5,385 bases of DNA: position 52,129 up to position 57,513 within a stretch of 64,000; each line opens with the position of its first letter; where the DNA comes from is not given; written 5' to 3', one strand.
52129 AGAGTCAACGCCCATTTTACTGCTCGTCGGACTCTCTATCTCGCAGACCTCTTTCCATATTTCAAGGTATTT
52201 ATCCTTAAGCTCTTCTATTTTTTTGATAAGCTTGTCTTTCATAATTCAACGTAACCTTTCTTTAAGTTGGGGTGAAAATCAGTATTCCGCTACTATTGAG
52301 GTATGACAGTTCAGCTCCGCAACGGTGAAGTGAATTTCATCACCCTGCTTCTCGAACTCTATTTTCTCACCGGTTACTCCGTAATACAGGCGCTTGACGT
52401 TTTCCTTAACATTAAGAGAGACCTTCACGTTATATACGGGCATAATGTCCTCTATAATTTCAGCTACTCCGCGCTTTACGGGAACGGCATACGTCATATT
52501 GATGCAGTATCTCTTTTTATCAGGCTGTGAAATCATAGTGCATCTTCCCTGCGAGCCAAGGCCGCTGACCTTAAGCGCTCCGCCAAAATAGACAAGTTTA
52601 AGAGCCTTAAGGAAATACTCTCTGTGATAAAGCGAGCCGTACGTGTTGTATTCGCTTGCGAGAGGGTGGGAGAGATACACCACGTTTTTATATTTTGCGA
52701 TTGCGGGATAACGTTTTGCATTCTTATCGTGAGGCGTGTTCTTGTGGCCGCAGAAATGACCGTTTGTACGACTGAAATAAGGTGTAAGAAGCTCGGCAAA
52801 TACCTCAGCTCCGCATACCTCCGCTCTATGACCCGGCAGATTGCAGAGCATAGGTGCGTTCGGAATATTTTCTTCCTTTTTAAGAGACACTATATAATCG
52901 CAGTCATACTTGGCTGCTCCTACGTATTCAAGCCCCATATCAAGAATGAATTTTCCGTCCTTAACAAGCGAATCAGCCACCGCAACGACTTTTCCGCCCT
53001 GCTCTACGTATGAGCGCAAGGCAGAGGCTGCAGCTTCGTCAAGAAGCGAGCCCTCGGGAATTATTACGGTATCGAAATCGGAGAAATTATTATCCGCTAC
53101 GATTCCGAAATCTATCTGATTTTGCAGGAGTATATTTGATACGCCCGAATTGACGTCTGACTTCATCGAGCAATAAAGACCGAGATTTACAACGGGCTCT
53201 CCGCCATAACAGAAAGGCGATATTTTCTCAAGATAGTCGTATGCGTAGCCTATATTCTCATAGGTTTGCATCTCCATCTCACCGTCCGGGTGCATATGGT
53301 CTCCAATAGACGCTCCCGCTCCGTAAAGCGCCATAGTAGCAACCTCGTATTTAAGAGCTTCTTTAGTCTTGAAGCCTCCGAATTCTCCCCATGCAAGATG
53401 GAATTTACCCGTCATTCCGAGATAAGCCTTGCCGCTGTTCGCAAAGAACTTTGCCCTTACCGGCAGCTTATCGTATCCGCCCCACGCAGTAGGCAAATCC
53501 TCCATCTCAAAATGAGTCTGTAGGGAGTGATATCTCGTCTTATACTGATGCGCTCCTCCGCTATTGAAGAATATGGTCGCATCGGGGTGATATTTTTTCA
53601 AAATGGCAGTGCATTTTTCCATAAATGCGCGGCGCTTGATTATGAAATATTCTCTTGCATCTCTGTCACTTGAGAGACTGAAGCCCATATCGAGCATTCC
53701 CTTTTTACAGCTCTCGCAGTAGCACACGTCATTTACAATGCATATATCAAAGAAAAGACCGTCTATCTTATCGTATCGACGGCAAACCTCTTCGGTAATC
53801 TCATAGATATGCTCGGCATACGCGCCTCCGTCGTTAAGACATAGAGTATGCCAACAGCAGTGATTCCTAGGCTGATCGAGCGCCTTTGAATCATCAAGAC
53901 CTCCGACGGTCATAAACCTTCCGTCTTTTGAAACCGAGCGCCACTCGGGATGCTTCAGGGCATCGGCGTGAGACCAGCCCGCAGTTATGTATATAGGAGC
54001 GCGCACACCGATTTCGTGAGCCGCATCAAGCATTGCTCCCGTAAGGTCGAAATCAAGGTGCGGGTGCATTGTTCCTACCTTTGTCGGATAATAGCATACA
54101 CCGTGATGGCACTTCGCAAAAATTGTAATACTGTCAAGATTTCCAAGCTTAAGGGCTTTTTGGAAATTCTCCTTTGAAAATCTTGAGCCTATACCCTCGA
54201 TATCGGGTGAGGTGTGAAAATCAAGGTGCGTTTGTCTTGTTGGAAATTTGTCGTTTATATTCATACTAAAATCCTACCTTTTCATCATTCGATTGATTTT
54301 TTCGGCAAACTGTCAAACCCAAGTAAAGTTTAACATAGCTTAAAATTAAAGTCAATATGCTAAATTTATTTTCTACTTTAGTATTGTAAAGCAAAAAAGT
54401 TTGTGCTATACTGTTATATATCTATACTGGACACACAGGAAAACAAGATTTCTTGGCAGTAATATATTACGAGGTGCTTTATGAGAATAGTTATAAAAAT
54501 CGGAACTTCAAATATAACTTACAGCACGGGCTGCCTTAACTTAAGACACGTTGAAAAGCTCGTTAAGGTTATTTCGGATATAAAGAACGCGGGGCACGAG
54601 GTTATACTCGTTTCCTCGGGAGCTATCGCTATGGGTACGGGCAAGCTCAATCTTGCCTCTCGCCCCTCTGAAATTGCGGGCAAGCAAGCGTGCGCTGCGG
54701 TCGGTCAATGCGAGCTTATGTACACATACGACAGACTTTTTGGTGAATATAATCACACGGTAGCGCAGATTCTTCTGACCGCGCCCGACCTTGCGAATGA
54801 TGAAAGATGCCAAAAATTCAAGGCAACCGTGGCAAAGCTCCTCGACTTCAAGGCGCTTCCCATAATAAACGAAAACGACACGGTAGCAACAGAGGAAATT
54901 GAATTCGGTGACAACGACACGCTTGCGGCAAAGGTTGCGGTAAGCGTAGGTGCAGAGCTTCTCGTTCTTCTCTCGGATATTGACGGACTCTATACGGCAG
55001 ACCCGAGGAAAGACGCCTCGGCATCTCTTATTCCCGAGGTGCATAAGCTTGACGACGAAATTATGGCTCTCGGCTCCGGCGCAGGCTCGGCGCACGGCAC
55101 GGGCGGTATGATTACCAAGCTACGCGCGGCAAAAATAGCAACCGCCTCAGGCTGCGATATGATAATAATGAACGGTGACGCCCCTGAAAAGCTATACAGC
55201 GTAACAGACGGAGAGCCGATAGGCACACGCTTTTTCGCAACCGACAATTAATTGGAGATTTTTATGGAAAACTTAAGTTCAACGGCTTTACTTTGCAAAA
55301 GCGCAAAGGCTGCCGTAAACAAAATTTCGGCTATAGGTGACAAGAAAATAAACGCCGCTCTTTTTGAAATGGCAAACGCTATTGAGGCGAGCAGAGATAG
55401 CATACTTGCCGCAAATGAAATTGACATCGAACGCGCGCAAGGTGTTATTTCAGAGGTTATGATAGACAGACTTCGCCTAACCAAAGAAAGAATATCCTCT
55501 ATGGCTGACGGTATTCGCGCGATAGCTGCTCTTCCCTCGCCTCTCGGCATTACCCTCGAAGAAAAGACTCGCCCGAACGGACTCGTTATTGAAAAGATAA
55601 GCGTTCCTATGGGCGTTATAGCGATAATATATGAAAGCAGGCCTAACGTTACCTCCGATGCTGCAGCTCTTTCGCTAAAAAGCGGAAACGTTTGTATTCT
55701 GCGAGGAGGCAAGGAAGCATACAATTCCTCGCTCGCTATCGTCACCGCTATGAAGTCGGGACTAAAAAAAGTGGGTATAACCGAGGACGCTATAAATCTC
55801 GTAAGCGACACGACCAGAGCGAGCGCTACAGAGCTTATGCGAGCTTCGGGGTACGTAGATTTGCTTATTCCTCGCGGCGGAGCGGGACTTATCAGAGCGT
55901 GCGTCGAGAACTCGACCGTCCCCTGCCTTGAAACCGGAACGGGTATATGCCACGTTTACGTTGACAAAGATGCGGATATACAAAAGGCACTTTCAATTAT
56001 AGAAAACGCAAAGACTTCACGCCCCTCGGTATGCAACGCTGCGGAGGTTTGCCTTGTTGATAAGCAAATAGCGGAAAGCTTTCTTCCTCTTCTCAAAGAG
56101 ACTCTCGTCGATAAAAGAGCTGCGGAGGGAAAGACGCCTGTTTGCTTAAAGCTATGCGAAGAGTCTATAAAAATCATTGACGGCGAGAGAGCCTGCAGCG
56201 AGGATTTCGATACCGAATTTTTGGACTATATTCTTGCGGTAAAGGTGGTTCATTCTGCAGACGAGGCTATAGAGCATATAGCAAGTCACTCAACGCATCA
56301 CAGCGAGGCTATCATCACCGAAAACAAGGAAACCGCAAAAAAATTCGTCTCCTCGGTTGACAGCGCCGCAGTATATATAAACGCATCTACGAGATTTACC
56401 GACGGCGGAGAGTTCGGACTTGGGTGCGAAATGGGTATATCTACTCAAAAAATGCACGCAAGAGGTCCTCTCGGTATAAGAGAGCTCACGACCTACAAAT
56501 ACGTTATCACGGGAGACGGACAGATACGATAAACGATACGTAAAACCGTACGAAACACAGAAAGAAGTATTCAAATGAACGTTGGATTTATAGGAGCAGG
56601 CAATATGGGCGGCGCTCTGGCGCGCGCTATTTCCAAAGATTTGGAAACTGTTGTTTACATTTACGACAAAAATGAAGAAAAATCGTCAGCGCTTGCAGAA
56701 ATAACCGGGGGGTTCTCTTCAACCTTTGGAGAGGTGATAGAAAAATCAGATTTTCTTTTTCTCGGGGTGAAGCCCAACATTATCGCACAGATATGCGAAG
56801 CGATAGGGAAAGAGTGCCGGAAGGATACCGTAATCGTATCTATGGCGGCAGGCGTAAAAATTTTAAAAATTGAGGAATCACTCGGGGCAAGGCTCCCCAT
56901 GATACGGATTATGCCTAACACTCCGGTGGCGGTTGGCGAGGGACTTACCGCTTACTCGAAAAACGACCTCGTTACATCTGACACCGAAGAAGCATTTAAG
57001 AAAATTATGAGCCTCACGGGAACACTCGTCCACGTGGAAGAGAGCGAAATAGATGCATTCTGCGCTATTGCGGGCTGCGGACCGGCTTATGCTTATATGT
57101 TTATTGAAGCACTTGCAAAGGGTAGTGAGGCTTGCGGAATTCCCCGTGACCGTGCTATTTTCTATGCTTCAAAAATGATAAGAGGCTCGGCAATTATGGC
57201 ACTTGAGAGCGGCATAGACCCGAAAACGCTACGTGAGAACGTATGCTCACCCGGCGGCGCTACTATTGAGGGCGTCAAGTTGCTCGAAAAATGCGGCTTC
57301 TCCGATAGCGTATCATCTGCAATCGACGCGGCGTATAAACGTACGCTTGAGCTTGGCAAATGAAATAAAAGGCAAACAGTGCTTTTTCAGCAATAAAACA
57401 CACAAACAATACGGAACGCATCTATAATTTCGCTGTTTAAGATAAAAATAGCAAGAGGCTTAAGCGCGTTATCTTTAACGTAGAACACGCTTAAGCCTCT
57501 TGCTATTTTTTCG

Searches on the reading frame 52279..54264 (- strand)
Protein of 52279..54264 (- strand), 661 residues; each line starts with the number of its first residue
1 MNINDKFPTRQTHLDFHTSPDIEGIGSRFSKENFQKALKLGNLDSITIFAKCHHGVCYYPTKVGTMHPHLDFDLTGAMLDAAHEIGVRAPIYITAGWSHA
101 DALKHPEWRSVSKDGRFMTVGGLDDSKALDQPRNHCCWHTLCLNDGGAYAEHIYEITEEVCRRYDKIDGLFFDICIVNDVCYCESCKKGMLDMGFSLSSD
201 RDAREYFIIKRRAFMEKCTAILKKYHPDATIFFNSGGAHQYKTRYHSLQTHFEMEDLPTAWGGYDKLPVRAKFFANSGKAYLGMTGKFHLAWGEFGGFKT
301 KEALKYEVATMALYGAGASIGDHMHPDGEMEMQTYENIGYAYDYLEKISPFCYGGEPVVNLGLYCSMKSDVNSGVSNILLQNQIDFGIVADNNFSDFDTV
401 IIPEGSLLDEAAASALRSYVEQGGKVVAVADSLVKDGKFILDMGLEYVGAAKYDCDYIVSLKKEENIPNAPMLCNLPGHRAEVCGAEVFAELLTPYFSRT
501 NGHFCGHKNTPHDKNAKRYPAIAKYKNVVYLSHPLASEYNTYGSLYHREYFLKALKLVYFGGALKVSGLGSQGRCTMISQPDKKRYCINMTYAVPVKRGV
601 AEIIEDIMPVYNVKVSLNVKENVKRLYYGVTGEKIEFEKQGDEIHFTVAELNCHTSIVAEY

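Call 11: search_protein_families(library=pfam, proteins=[window:52279-54264:-], max_evalue=0.01)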
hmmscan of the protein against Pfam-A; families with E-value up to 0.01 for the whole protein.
window:52279-54264:- (661 aa): 4 families
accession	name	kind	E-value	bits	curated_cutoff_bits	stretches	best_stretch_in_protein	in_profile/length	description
PF14871.12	GHL6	-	1.1e-28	100.5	35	1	31-174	2-132/132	Hypothetical glycosyl hydrolase 6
PF08532.16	Glyco_hydro_42M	-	0.00016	21.7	25.8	1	388-437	49-98/207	Beta-galactosidase trimerisation domain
PF09822.16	ABC_transp_aux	-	0.0034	17.1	34.7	1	391-432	40-82/288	ABC-type uncharacterized transport system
PF01120.23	Alpha_L_fucos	-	0.004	17.1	25.2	0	47-179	112-216/345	Alpha-L-fucosidase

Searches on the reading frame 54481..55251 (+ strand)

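Call 72: search_protein_families(library=pfam, proteins=[window:54481-55251:+], max_evalue=0.0001)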
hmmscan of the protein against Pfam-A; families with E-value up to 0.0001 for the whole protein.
window:54481-55251:+ (256 aa): 1 family
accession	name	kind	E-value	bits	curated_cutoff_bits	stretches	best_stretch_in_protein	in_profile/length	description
PF00696.33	AA_kinase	-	3.9e-44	151.6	24.9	1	1-231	1-234/234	Amino acid kinase family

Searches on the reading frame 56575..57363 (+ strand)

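Call 72: search_protein_families(library=pfam, proteins=[window:56575-57363:+], max_evalue=0.0001)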
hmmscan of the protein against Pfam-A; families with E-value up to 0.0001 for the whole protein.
window:56575-57363:+ (262 aa): 4 families
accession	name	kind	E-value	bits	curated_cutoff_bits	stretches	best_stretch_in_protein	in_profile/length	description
PF14748.11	P5CR_dimer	-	1.2e-33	116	25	1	156-260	1-105/105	Pyrroline-5-carboxylate reductase dimerisation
PF03807.23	F420_oxidored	-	1.8e-16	60.9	21.6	1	3-93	2-94/94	NADP oxidoreductase coenzyme F420-dependent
PF03446.21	NAD_binding_2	-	3.4e-08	34.1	21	1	2-91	1-93/161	NAD binding domain of 6-phosphogluconate dehydrogenase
PF01210.29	NAD_Gly3P_dh_N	-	1.4e-05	25.6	23.1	0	3-36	2-34/158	NAD-dependent glycerol-3-phosphate dehydrogenase N-terminus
